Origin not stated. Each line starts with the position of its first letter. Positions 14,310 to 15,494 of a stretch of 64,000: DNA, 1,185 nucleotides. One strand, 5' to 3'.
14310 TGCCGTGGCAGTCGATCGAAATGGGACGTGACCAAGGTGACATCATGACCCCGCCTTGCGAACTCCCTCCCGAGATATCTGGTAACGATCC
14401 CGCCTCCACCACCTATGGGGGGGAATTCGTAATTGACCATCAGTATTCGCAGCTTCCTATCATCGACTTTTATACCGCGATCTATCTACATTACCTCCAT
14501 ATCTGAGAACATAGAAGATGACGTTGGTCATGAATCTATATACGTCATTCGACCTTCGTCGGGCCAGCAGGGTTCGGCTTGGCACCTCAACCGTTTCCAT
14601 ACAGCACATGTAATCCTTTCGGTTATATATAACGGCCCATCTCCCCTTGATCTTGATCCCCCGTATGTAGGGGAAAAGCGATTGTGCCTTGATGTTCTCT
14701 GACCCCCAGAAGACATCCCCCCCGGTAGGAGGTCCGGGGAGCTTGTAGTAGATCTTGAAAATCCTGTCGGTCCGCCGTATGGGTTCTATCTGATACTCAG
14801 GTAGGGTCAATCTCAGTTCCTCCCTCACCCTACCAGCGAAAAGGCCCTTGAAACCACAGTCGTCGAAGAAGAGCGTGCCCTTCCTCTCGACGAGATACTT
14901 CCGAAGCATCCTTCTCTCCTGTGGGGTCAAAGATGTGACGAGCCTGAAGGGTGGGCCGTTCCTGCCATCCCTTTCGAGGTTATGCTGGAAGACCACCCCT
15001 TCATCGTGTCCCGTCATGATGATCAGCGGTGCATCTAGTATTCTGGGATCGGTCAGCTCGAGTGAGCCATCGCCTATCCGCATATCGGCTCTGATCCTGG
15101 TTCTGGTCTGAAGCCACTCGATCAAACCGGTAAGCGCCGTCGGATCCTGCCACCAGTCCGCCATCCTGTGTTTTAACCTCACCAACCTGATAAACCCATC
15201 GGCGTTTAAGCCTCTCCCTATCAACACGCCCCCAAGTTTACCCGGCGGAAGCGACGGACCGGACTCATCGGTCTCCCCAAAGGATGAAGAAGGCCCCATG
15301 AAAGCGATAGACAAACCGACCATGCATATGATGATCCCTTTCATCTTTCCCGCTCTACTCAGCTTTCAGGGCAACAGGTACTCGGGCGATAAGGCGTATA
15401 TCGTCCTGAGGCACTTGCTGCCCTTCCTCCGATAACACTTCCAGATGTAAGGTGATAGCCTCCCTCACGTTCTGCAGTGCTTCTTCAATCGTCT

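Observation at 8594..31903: Conserved ~30-35-nt palindromic element present in 3-4 intergenic copies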

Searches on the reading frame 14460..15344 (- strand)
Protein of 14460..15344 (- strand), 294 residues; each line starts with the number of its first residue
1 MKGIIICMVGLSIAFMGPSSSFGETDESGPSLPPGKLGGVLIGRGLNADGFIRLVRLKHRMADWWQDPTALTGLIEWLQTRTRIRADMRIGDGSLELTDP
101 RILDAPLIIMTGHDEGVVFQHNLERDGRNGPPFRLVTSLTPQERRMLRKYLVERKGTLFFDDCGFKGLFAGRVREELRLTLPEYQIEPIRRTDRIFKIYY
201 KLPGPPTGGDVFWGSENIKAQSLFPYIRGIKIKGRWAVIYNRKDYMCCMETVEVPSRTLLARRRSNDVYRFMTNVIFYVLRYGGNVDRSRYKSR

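Call 51: search_protein_families(library=pfam, proteins=[window:14460-15344:-])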
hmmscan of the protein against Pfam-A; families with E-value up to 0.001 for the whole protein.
window:14460-15344:- (294 aa): 1 family
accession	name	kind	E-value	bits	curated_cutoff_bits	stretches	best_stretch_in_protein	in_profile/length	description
PF13709.12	DUF4159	-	1e-27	97.5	25.9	2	139-280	65-202/202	Domain of unknown function (DUF4159)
